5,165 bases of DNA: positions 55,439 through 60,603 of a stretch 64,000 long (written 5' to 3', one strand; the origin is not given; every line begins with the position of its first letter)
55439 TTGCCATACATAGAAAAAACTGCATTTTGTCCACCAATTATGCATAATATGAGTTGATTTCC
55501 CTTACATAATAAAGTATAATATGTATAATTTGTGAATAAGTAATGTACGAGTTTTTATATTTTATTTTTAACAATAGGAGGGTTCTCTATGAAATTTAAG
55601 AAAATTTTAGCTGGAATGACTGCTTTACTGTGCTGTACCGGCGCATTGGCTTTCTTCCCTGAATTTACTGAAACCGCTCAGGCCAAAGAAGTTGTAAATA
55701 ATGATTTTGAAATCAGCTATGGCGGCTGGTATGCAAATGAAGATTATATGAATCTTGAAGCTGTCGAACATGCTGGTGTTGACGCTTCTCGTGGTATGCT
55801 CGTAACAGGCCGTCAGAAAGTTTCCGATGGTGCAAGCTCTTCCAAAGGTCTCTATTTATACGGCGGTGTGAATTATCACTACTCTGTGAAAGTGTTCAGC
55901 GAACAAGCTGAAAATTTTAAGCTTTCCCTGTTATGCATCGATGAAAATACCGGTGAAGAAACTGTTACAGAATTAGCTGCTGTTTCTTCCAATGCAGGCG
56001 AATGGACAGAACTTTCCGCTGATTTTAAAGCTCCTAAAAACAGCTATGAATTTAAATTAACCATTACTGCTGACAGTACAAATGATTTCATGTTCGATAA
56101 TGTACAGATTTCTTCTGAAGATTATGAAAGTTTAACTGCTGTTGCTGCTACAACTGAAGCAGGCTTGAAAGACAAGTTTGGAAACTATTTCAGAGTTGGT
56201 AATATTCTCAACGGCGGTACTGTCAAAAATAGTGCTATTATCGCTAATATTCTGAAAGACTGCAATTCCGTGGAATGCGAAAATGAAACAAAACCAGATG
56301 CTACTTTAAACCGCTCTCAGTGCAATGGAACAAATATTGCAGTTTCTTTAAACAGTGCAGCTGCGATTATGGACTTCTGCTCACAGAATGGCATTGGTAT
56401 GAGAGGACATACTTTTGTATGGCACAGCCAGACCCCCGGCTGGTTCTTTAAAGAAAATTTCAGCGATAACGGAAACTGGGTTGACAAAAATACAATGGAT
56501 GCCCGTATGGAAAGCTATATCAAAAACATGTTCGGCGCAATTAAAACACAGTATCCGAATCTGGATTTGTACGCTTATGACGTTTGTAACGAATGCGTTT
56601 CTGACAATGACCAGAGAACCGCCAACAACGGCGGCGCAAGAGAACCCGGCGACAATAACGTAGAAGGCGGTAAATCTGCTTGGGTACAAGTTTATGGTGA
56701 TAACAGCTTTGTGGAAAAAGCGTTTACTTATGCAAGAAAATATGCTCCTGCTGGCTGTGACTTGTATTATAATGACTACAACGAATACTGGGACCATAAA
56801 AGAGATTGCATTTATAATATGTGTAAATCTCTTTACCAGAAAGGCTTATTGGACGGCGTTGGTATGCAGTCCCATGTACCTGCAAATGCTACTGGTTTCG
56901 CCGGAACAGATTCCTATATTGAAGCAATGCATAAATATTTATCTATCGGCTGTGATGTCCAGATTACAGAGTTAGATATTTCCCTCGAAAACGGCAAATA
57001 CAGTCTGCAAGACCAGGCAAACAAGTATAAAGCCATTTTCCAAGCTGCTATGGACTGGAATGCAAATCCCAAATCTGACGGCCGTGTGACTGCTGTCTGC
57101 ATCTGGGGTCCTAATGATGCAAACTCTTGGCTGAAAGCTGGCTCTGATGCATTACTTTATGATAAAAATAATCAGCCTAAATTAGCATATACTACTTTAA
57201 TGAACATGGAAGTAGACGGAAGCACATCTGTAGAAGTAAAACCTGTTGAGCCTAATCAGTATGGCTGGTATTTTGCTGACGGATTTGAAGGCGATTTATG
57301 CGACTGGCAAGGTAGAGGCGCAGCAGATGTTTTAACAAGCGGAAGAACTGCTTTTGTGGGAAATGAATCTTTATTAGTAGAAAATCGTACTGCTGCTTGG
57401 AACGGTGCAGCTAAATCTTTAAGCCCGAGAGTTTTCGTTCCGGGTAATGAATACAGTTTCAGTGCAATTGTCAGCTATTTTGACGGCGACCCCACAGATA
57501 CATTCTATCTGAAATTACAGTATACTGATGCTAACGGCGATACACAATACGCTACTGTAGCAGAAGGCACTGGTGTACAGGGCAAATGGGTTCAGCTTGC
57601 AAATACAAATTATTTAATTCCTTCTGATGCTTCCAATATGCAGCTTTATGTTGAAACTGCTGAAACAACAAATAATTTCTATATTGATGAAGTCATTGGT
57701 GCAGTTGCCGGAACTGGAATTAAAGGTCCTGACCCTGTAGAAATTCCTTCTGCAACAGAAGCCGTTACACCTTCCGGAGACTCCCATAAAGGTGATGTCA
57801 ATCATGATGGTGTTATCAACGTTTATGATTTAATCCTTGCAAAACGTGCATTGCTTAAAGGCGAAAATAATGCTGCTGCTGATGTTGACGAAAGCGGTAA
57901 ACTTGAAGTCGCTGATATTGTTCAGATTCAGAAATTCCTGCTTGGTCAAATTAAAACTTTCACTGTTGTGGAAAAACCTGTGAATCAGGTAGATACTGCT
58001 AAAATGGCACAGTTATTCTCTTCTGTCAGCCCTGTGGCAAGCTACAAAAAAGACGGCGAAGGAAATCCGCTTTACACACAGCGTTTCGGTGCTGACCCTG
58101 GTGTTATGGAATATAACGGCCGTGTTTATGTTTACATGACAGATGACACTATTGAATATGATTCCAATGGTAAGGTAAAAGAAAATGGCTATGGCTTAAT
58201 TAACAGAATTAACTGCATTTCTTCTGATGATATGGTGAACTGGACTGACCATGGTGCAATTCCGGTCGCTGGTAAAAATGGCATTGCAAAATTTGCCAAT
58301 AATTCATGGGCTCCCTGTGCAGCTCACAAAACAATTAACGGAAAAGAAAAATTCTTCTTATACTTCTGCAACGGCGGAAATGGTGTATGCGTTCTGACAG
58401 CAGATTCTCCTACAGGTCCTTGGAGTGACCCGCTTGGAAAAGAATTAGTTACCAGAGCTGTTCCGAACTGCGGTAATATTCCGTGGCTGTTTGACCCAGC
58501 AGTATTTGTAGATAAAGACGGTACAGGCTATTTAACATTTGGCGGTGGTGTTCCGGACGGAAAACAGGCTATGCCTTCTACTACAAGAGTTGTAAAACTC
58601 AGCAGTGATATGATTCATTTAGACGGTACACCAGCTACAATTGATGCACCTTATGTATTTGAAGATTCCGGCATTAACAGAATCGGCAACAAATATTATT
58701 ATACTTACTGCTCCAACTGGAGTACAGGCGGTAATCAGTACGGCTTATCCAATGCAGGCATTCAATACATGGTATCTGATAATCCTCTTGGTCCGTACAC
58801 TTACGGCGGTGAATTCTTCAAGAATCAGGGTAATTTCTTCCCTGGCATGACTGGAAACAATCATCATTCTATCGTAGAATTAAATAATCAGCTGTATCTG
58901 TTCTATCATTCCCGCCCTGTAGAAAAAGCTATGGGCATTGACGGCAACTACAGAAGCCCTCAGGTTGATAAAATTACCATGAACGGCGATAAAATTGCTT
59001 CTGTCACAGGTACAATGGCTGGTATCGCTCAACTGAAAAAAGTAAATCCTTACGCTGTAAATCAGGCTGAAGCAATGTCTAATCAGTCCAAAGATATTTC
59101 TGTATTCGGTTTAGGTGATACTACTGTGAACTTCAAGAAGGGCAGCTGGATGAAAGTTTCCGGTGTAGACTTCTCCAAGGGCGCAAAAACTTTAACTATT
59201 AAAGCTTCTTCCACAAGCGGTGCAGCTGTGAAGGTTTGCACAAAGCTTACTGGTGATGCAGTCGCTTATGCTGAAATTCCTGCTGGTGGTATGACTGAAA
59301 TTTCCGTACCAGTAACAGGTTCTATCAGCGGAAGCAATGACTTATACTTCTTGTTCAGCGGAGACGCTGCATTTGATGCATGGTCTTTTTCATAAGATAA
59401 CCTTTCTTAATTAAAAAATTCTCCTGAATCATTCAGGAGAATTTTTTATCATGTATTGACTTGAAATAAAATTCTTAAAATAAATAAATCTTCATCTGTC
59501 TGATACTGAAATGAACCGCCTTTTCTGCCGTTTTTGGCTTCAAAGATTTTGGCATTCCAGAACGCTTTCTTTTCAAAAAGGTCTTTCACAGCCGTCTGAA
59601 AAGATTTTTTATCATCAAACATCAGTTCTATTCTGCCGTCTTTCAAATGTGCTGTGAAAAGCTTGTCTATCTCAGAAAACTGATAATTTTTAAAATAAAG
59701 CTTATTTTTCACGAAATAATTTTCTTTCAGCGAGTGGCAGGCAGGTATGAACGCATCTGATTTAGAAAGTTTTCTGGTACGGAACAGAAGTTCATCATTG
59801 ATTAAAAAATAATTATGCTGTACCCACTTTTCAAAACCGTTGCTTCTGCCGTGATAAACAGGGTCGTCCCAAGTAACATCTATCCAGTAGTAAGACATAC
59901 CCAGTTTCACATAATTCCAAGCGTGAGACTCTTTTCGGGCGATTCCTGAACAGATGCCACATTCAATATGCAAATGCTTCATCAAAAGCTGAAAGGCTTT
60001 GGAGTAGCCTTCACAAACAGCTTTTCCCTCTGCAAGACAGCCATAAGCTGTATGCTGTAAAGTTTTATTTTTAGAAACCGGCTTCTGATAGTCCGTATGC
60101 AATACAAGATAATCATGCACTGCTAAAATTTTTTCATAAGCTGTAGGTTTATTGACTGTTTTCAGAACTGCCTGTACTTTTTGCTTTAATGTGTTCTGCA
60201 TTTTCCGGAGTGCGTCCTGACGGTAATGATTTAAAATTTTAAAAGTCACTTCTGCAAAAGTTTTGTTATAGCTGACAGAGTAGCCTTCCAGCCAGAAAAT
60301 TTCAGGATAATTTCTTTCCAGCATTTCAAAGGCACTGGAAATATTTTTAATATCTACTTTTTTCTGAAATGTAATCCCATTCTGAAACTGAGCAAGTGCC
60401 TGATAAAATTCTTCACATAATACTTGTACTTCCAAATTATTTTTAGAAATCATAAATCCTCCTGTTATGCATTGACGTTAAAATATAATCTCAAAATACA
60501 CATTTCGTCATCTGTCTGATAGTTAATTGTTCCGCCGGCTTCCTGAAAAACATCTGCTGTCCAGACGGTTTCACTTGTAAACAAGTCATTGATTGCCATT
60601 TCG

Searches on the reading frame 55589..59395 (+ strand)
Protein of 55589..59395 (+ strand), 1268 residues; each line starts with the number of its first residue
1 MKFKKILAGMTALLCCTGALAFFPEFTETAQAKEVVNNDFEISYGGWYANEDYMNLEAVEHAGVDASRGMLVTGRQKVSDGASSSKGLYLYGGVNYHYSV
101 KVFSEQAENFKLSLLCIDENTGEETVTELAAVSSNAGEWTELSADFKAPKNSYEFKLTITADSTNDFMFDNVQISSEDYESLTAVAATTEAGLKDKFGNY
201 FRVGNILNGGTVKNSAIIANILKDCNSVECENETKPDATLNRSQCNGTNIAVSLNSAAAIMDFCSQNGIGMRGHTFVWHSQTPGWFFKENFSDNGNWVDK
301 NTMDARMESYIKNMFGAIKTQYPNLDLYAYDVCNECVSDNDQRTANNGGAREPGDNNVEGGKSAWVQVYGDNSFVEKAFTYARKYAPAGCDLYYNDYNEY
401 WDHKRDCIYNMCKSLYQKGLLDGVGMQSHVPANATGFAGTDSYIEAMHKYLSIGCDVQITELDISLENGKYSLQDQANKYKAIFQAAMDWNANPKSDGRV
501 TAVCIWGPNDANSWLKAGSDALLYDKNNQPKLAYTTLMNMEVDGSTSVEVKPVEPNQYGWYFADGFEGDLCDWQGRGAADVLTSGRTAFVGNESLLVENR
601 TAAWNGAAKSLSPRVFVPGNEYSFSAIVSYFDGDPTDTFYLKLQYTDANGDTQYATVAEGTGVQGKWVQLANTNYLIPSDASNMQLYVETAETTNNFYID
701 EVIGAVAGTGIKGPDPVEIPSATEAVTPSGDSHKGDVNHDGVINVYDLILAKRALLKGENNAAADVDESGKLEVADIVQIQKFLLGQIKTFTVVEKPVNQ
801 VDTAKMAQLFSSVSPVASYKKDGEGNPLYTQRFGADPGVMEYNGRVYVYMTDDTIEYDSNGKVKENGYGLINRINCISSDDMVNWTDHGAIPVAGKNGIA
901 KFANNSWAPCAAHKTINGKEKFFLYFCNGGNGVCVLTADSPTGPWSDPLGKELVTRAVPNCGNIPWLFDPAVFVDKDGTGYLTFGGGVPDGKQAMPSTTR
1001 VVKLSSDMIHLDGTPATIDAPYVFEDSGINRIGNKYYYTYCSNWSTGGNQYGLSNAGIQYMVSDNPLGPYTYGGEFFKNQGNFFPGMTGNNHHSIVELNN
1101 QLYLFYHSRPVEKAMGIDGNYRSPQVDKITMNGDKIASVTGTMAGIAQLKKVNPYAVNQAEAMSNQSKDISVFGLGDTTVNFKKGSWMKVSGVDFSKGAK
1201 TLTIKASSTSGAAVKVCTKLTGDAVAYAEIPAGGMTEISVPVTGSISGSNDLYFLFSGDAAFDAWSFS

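Call 9: search_protein_families(library=pfam, proteins=[window:55589-59395:+], max_evalue=0.01)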
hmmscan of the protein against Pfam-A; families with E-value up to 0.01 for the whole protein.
window:55589-59395:+ (1268 aa): 6 families
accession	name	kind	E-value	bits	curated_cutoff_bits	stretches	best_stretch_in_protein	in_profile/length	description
PF00331.26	Glyco_hydro_10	-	7.7e-81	272.1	22.1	1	193-539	2-310/311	Glycosyl hydrolase family 10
PF02018.23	CBM_4_9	-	4.1e-31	108.6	25.9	2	563-691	6-132/136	Carbohydrate binding domain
PF04616.20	Glyco_hydro_43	-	1.8e-30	106.8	32.2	1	831-1134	7-285/288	Glycosyl hydrolases family 43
PF00404.24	Dockerin_1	-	1.3e-07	32.1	22.9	1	734-785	1-57/57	Dockerin type I domain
PF03422.21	CBM_6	-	1.1e-05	26.1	28.9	1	1169-1268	15-124/125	Carbohydrate binding module (family 6)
PF18099.7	CBM_35_2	-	5.1e-05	23.7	23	0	1179-1234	19-73/112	Carbohydrate binding module (family 35)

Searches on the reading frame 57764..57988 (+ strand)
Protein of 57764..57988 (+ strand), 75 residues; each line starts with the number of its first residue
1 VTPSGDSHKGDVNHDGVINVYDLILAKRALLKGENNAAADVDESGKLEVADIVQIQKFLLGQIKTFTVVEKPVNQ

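Call 95: search_solved_structures(query=window:57764-57988:+, max_evalue=1)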
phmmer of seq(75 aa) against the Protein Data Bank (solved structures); distinct sequences matched with E-value up to 1: 26.
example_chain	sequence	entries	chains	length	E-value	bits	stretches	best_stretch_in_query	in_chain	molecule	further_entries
2ccl_B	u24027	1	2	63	3.2e-07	33.7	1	10-61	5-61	ENDO-1,4-BETA-XYLANASE Y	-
1ohz_B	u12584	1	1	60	2e-06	31.2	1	10-61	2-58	ENDO-1,4-BETA-XYLANASE Y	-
3ul4_B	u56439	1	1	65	4.5e-06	30.1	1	9-63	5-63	Cellulosome enzyme, dockerin type I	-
4fl4_A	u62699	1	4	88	4.5e-06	30.1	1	7-63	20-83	Glycoside hydrolase family 9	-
4uyp_B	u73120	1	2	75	4.8e-06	30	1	37-71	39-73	Cellulosomal scaffoldin adaptor protein B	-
4uyq_B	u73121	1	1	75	4.8e-06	30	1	37-71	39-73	Cellulosomal scaffoldin adaptor protein B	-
4dh2_B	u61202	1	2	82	1.4e-05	28.6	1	10-39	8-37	Dockerin type 1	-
8x39_A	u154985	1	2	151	2.6e-05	27.7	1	10-65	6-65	Serine protease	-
8x3a_A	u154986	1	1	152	2.7e-05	27.6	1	10-65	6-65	Serine protease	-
2mte_A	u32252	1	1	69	4.1e-05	27.1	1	9-66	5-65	Cellulose 1,4-beta-cellobiosidase (reducing end) CelS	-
1daq_A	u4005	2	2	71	4.1e-05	27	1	9-66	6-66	ENDOGLUCANASE SS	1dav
2y3n_B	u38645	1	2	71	5.7e-05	26.6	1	9-33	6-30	CELLULOSOMAL FAMILY-48 PROCESSIVE GLYCOSIDE HYDROLASE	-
5lxv_B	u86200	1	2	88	0.00011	25.7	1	8-68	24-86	Carbohydrate-binding protein WP_009985128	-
4cj0_A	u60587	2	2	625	0.0024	21.4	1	3-63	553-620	ENDOGLUCANASE D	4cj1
1clc_A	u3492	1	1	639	0.0025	21.4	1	3-63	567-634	ENDOGLUCANASE CELD; EC: 3.2.1.4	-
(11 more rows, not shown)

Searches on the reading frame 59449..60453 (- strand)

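Call 9: search_protein_families(library=pfam, proteins=[window:59449-60453:-], max_evalue=0.01)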
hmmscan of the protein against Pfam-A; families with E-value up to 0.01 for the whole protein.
window:59449-60453:- (334 aa): 1 family
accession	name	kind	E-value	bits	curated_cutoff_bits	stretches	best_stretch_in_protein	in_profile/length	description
PF01841.26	Transglut_core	-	5.7e-13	49.5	23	1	99-193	8-106/108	Transglutaminase-like superfamily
